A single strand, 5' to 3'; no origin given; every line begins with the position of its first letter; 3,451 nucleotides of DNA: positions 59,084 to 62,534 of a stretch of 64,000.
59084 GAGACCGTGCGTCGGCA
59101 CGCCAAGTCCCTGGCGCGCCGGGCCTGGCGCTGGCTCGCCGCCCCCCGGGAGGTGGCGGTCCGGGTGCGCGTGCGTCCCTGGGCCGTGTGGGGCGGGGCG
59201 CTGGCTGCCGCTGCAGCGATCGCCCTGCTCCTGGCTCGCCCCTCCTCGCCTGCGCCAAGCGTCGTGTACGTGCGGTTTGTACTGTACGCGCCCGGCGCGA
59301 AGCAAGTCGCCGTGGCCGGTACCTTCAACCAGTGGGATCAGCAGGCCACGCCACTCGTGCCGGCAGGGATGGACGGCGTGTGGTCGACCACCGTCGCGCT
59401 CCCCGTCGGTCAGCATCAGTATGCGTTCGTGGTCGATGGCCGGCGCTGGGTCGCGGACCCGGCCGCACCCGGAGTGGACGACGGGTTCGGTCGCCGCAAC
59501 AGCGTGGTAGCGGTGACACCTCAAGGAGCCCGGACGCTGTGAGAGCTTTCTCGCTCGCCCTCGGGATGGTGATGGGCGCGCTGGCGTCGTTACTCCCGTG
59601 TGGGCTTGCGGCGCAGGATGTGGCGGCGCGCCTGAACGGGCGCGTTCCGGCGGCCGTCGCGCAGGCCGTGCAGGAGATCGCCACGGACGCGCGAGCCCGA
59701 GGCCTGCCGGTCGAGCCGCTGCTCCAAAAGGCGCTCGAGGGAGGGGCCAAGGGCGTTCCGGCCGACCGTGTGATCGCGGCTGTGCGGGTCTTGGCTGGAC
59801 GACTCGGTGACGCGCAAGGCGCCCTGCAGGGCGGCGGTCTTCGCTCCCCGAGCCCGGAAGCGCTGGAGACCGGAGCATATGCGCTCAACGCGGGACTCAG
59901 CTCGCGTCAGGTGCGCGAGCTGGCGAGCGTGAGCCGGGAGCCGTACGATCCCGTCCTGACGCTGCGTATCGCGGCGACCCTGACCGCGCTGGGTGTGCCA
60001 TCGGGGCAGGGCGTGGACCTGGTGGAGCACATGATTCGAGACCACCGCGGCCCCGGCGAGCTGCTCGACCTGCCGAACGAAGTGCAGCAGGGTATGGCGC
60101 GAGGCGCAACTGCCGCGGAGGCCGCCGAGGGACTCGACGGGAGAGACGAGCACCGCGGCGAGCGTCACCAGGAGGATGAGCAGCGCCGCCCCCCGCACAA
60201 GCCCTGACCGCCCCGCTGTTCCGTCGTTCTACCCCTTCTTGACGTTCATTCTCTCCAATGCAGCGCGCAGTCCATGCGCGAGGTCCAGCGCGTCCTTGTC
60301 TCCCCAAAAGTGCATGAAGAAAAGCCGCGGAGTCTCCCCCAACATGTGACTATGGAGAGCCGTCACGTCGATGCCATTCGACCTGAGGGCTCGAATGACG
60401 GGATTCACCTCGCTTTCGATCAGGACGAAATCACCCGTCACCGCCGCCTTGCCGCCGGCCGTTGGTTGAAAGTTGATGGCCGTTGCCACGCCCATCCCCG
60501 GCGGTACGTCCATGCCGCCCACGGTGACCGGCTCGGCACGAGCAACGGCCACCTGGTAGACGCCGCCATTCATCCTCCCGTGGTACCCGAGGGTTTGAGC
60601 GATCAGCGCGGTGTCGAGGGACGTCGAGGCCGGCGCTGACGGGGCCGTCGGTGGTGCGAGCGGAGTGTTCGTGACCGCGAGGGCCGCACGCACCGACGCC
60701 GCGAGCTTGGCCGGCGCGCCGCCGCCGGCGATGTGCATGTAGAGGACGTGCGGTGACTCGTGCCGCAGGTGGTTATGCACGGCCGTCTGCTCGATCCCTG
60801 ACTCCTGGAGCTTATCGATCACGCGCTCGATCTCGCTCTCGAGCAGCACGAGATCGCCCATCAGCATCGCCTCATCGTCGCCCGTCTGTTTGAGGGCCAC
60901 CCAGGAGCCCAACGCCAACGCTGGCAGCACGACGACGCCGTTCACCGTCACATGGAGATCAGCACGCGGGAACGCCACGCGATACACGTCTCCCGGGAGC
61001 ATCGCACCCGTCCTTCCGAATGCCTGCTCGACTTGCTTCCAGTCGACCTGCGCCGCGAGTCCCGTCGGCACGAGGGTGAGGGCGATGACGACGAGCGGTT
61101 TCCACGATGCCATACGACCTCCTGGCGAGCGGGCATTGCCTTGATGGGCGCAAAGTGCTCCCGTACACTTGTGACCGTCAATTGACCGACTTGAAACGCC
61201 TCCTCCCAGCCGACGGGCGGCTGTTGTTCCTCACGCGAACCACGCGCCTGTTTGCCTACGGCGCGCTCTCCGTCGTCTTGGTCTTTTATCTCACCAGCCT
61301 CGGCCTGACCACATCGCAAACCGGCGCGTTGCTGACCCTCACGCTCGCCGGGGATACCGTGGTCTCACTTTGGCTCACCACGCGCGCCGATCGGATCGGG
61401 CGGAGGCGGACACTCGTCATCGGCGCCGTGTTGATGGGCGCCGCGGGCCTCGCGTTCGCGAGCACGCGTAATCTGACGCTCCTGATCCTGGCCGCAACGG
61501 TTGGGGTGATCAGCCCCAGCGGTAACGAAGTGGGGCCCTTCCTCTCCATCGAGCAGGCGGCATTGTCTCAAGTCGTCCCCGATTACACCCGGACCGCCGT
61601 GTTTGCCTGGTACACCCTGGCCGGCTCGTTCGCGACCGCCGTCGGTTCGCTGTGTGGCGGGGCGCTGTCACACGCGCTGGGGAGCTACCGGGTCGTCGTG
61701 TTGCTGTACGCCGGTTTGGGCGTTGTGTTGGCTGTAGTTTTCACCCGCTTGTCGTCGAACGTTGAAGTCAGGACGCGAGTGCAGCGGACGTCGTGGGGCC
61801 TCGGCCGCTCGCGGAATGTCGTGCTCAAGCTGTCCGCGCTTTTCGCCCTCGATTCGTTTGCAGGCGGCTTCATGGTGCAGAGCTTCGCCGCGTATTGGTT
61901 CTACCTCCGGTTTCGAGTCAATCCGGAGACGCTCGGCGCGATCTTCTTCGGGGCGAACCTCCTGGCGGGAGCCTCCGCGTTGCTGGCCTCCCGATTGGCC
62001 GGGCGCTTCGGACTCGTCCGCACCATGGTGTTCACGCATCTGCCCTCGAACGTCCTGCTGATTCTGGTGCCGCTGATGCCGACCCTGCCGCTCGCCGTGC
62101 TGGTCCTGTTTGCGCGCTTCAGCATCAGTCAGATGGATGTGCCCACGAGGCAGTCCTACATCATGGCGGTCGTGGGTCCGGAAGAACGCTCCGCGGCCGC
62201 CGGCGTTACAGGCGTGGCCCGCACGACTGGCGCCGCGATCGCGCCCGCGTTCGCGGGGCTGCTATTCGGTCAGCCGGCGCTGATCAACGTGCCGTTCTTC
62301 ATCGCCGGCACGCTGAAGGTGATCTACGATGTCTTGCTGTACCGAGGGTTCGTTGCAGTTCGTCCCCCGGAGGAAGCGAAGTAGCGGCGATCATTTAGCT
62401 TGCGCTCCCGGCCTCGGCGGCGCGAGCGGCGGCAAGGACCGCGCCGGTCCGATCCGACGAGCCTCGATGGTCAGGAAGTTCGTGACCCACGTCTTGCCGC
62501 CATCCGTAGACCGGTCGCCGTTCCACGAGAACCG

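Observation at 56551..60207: Candidate undescribed alpha-glucan-sensing ECF system: sigma + CBM-bearing anti-sigma + second CBM protein + two exported unknowns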

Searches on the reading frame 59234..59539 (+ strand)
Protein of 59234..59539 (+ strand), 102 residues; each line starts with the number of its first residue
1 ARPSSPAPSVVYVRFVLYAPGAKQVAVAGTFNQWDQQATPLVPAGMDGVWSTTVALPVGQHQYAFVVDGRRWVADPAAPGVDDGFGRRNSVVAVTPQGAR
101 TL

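Call 46: search_solved_structures(query=window:59234-59539:+, max_evalue=0.01, show_alignments=4)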
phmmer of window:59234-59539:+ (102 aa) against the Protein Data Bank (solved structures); distinct sequences matched with E-value up to 0.01: 26.
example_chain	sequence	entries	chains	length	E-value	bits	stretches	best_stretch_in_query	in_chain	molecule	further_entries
2f15_A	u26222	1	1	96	8.6e-12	48.5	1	16-94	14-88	5'-AMP-activated protein kinase, beta-2 subunit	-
4y0g_A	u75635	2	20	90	9.3e-12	48.4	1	15-94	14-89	5'-AMP-activated protein kinase subunit beta-2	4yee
2lu3_A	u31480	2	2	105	1e-11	48.3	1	16-94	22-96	5'-AMP-activated protein kinase subunit beta-2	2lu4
4rer_B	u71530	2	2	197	1.5e-11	47.7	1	16-94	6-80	5'-AMP-activated protein kinase subunit beta-2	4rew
7jhg_B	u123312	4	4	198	1.9e-11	47.4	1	16-94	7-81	5'-AMP-activated protein kinase subunit beta-2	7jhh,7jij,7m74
6b2e_B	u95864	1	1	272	2.6e-11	47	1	16-94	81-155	5'-AMP-activated protein kinase subunit beta-2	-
1z0m_A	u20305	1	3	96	1.1e-09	41.8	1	13-95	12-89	5'-AMP-activated protein kinase, beta-1 subunit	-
1z0n_A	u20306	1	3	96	1.7e-09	41.1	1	13-95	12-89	5'-AMP-activated protein kinase, beta-1 subunit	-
4yef_A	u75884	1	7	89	2.2e-09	40.8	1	18-94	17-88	5'-AMP-activated protein kinase subunit beta-1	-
6e4t_B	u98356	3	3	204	6.2e-09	39.3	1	14-94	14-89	5'-AMP-activated protein kinase subunit beta-1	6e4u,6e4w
4qfg_B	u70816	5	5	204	1.1e-08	38.5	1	14-94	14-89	5'-AMP-activated protein kinase subunit beta-1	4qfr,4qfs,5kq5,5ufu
4zhx_B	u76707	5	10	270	1.3e-08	38.2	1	14-94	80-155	5'-AMP-activated protein kinase subunit beta-1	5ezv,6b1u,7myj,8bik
6c9f_B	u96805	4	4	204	1.3e-08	38.2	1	14-94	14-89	5'-AMP-activated protein kinase subunit beta-1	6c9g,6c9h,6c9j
5t5t_B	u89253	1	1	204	1.4e-08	38.2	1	14-94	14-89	5'-AMP-activated protein kinase subunit beta-1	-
4cfe_B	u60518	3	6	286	1.5e-08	38.1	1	14-94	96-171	5'-AMP-ACTIVATED PROTEIN KINASE SUBUNIT BETA-1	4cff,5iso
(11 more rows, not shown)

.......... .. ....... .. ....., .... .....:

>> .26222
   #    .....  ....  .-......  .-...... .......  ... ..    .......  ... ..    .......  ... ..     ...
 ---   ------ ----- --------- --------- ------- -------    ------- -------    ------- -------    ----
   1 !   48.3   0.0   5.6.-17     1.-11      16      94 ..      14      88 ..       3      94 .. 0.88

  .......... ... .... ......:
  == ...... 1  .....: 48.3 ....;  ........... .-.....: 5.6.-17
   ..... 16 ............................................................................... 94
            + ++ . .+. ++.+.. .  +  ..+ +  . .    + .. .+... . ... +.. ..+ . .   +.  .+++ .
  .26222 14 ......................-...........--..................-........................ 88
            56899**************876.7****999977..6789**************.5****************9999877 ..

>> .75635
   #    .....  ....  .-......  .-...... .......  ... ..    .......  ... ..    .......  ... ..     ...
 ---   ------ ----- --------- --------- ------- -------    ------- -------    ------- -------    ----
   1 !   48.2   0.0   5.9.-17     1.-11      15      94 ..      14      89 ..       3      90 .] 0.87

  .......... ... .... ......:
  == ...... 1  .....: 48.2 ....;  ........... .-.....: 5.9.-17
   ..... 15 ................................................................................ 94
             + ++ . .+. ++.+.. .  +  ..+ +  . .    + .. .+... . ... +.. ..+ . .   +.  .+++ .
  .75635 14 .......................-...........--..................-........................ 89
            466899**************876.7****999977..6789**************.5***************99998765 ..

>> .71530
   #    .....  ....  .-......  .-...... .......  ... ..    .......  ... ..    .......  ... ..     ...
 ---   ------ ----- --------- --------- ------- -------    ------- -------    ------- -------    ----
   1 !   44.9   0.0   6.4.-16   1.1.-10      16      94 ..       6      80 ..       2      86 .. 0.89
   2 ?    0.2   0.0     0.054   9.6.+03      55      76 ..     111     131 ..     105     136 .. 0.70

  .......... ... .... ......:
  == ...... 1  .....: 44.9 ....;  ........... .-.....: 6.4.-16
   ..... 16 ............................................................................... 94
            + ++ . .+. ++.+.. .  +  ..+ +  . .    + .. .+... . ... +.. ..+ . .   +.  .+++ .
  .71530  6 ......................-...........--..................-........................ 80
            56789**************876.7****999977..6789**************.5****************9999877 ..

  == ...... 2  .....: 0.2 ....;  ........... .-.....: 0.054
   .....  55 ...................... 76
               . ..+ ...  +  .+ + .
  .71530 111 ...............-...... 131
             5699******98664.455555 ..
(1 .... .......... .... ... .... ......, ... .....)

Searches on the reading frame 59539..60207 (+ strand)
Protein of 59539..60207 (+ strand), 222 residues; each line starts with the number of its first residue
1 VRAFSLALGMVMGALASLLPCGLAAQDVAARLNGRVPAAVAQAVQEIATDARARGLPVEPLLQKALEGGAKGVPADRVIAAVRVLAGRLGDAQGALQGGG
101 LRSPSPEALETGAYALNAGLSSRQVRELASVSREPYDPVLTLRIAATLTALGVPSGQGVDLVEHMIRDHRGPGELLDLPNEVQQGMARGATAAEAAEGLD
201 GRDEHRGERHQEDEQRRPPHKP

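Call 19: find_related_loci(query=window:59539-60207:+, collection=genome_contigs, flank=5000)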
Query window:59539-60207:+ (222 aa) in genome_contigs; peptide patterns used: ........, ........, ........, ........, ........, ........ (x = any residue, [..] = any of these).
599 stretches matched a pattern (row limit reached: there are more); 1 encode a relative of the query (tblastn E <= 1e-3); 1 distinct loci.
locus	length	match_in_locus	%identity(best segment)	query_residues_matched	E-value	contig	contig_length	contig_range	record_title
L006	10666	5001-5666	76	1-222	1e-96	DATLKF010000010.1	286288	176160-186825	MAG TPA_asm: Gemmatimonadales bacterium isolate SMAG_U13715 k141_38968, whole genome shotgun sequence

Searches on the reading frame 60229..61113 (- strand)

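Call 3: search_protein_families(library=pfam, proteins=[window:60229-61113:-], max_evalue=0.01)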
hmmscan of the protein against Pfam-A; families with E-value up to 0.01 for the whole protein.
window:60229-61113:- (294 aa): 1 family
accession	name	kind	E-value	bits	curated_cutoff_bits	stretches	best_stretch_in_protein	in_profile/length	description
PF07485.16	DUF1529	-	8.6e-89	293.9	25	2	171-287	3-120/121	Domain of Unknown Function (DUF1259)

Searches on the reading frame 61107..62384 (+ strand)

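Call 3: search_protein_families(library=pfam, proteins=[window:61107-62384:+], max_evalue=0.01)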
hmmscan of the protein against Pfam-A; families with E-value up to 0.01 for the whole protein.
window:61107-62384:+ (425 aa): 1 family
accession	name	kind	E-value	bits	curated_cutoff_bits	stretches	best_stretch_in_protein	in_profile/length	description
PF07690.21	MFS_1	-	1.4e-28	100.3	33.4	2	41-265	2-225/347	Major Facilitator Superfamily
